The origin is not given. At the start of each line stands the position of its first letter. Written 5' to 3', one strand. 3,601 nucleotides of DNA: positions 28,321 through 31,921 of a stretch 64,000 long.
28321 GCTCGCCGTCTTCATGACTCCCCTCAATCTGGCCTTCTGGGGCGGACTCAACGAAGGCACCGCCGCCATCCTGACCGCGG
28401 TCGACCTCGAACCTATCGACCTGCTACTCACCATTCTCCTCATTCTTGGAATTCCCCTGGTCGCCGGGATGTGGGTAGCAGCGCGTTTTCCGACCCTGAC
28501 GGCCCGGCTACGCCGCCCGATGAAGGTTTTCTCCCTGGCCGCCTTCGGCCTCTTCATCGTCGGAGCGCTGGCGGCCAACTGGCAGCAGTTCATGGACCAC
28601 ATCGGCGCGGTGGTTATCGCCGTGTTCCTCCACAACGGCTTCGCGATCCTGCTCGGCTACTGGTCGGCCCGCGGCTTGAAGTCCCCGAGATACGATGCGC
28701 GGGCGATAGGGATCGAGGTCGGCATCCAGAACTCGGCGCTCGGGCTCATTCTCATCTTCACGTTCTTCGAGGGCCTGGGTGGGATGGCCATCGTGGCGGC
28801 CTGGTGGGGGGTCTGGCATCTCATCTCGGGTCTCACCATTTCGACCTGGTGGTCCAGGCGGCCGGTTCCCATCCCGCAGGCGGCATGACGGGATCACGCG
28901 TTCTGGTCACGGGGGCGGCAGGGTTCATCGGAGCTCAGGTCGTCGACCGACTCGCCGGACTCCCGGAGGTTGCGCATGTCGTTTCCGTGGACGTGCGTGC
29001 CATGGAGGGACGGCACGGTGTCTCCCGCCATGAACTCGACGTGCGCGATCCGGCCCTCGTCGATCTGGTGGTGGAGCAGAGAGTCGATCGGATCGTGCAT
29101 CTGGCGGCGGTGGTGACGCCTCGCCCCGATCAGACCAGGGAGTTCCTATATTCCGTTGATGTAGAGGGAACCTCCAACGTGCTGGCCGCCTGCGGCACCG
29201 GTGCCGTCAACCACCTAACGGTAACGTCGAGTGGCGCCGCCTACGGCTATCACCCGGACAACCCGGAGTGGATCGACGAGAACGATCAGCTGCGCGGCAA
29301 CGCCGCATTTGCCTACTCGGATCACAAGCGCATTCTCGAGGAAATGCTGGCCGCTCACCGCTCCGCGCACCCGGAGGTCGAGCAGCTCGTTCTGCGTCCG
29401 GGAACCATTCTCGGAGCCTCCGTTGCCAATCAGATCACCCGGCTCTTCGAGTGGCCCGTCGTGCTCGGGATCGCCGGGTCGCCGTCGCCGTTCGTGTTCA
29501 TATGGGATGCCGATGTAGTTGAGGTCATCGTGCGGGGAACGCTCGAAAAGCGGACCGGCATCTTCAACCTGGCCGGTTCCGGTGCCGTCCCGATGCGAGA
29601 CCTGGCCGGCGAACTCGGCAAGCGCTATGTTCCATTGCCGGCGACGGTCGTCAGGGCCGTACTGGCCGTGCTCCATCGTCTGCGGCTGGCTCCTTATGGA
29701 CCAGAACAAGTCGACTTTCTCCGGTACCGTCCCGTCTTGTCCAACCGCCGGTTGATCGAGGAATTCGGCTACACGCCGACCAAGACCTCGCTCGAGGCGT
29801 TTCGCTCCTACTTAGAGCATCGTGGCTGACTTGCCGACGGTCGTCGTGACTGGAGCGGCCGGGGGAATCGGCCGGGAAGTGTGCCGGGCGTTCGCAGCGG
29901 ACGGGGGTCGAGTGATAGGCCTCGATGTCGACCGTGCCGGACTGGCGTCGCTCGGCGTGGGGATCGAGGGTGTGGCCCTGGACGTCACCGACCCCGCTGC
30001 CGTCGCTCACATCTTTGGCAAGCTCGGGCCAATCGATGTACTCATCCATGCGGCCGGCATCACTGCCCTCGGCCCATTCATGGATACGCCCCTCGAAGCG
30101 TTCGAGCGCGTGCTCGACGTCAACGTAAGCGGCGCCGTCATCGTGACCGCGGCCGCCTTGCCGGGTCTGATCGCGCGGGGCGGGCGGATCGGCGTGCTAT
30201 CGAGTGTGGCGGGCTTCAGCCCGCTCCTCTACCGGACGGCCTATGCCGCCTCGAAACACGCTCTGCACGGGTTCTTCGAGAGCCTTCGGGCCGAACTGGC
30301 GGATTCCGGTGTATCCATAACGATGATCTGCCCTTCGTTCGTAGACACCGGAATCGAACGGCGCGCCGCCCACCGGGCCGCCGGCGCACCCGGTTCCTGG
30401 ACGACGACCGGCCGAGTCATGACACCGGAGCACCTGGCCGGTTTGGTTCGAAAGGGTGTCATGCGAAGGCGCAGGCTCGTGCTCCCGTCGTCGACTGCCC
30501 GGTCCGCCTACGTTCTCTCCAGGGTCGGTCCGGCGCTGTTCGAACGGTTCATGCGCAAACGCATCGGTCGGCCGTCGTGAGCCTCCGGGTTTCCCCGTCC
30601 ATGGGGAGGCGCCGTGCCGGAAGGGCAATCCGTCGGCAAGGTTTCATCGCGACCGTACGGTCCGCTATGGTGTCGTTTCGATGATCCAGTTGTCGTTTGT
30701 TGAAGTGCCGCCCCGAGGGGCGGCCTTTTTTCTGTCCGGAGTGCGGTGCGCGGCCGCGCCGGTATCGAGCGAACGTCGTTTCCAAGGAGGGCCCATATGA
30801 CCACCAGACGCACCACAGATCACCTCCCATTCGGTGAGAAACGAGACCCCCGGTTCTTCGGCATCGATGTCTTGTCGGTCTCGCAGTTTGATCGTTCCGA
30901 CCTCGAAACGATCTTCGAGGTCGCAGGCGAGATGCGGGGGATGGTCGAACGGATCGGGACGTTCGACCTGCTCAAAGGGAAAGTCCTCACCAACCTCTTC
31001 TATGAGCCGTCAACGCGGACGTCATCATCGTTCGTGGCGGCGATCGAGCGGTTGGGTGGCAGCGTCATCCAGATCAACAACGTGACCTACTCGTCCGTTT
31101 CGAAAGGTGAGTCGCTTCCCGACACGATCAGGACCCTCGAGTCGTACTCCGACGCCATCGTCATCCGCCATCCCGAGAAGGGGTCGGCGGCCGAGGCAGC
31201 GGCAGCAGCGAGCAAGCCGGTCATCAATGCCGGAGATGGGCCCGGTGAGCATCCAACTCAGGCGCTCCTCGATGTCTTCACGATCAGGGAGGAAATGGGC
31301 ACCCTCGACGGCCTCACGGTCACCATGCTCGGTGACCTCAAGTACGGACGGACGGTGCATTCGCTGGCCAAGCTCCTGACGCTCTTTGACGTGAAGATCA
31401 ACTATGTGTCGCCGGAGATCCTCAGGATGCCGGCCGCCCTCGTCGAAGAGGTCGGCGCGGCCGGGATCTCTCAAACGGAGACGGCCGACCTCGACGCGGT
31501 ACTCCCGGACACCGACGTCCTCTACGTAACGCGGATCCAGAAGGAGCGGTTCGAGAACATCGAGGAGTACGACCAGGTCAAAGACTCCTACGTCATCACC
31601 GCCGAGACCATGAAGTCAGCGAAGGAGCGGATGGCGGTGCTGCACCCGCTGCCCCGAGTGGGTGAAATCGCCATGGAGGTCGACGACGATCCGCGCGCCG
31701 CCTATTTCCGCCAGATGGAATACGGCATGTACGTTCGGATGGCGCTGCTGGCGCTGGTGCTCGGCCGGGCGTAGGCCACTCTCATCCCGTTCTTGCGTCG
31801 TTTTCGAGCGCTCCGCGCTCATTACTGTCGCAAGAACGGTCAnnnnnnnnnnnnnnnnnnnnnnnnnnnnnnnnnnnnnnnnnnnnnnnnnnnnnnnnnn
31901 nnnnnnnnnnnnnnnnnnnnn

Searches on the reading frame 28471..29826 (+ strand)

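Call 34: search_protein_families(library=ncbifam, proteins=[window:28471-29826:+], max_evalue=0.00001)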
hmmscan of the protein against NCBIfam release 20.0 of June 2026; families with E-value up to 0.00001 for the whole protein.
window:28471-29826:+ (452 aa): 15 families
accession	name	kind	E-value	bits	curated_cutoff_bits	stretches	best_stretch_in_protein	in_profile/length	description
NF043036.1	ErythonDh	equivalog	1.5e-14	53.9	325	1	143-311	2-177/321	D-erythronate dehydrogenase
TIGR01179.1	galE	equivalog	7.6e-14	51.3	262.3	1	143-322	1-185/332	UDP-glucose 4-epimerase GalE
NF004520.0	PRK05865.1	equivalog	8.7e-14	50.3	1509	1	143-408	2-226/854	sugar epimerase family protein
TIGR01746.1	Thioester-redct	subfamily_domain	3.8e-12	46.1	213.35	1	201-322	85-204/371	thioester reductase domain-containing protein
NF042423.1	oxyalk_red_Shew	equivalog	8.9e-11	41.4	580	1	142-325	9-186/331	2-alkyl-3-oxoalkanoate reductase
TIGR02197.1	heptose_epim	equivalog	3.2e-10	39.7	274.6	1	144-294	1-150/316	ADP-glyceromanno-heptose 6-epimerase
TIGR03466.1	HpnA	hypoth_equivalog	3.4e-10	39.3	367.65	1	143-315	2-172/327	hopanoid-associated sugar epimerase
TIGR04180.1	EDH_00030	hypoth_equivalog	1.6e-09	37.3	475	1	144-283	1-148/297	NAD-dependent 4,6-dehydratase LegB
NF052578.1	StrlDmthSdmBMthl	equivalog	1.8e-09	37.8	600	1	144-264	3-123/328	sterol demethylase protein SdmB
NF042422.1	oxyalk_red_OleD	equivalog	6.4e-09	35.6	580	1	143-326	2-181/329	2-alkyl-3-oxoalkanoate reductase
TIGR01777.1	yfcH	hypoth_equivalog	1.9e-08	34.2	207.35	1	144-398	1-258/292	TIGR01777 family oxidoreductase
NF058621.1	DiazavRedAvaA7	equivalog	3.4e-08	33.5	400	1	143-368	2-230/304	3-diazoavenalumate denitrifying reductase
NF007956.0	PRK10675.1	subfamily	3.9e-08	32.8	394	1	143-317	2-184/338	UDP-glucose 4-epimerase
NF006074.0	PRK08220.1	equivalog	7.1e-06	25.8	312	0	139-215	6-80/251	2,3-dihydro-2,3-dihydroxybenzoate dehydrogenase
NF005539.0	PRK07201.1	equivalog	9.1e-06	24.7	549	0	144-321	3-185/657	SDR family oxidoreductase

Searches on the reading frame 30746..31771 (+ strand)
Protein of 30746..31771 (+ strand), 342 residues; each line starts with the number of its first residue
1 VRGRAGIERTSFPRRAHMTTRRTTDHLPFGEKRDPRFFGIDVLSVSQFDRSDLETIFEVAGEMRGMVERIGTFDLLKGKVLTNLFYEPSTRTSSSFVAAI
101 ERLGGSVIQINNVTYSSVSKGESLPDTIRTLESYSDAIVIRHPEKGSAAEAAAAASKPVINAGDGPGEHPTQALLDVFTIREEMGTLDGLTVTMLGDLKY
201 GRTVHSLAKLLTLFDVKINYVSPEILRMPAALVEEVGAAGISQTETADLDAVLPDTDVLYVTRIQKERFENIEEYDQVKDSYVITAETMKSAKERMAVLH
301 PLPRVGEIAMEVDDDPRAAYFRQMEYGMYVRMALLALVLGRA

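Call 34: search_protein_families(library=ncbifam, proteins=[window:30746-31771:+], max_evalue=0.00001)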
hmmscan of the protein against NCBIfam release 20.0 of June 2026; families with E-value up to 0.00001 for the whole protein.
window:30746-31771:+ (342 aa): 17 families
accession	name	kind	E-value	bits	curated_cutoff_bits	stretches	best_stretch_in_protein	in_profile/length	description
TIGR00670.1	asp_carb_tr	equivalog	8.8e-111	369.8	236.95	1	41-339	2-303/304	aspartate carbamoyltransferase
NF002032.1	PRK00856.1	equivalog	1.2e-97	326.7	263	1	41-338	2-296/297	aspartate carbamoyltransferase catalytic subunit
NF008853.0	PRK11891.1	equivalog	3.8e-92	309.1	560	1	41-340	90-399/430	aspartate carbamoyltransferase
NF006046.0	PRK08192.1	equivalog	1.9e-91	306.8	512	1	37-340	4-318/339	aspartate carbamoyltransferase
NF010387.0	PRK13814.1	equivalog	4.9e-49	166.9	660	1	50-341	16-305/310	aspartate carbamoyltransferase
NF001986.0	PRK00779.1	subfamily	1.6e-47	162.1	306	1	41-340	7-305/307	ornithine carbamoyltransferase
TIGR00658.1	orni_carb_tr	equivalog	1.3e-41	142.8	280.85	1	41-339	2-303/304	ornithine carbamoyltransferase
NF009916.0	PRK13376.1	equivalog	4.4e-36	124.5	800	1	81-340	53-334/525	bifunctional aspartate carbamoyltransferase catalytic subunit/aspartate carbamoyltransferase regulatory subunit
TIGR04384.1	putr_carbamoyl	exception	2.2e-28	99.3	500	1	43-338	3-306/330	putrescine carbamoyltransferase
NF011380.0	PRK14805.1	equivalog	2.4e-26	92.5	421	1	41-340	3-301/302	ornithine carbamoyltransferase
NF003286.0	PRK04284.1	subfamily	2.9e-18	66.1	515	1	42-312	9-284/332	ornithine carbamoyltransferase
NF003384.0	PRK04523.1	equivalog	8.8e-15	54.6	288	1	42-340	6-334/336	N-acetylornithine carbamoyltransferase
NF002470.0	PRK01713.1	equivalog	1.2e-13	51.3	545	1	53-312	21-285/334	ornithine carbamoyltransferase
NF009213.0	PRK12562.1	subfamily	1.5e-10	41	559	1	42-303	9-276/334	ornithine carbamoyltransferase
NF005538.0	PRK07200.1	equivalog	1.7e-09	37.2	453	1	49-259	31-267/396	knotted carbamoyltransferase YgeW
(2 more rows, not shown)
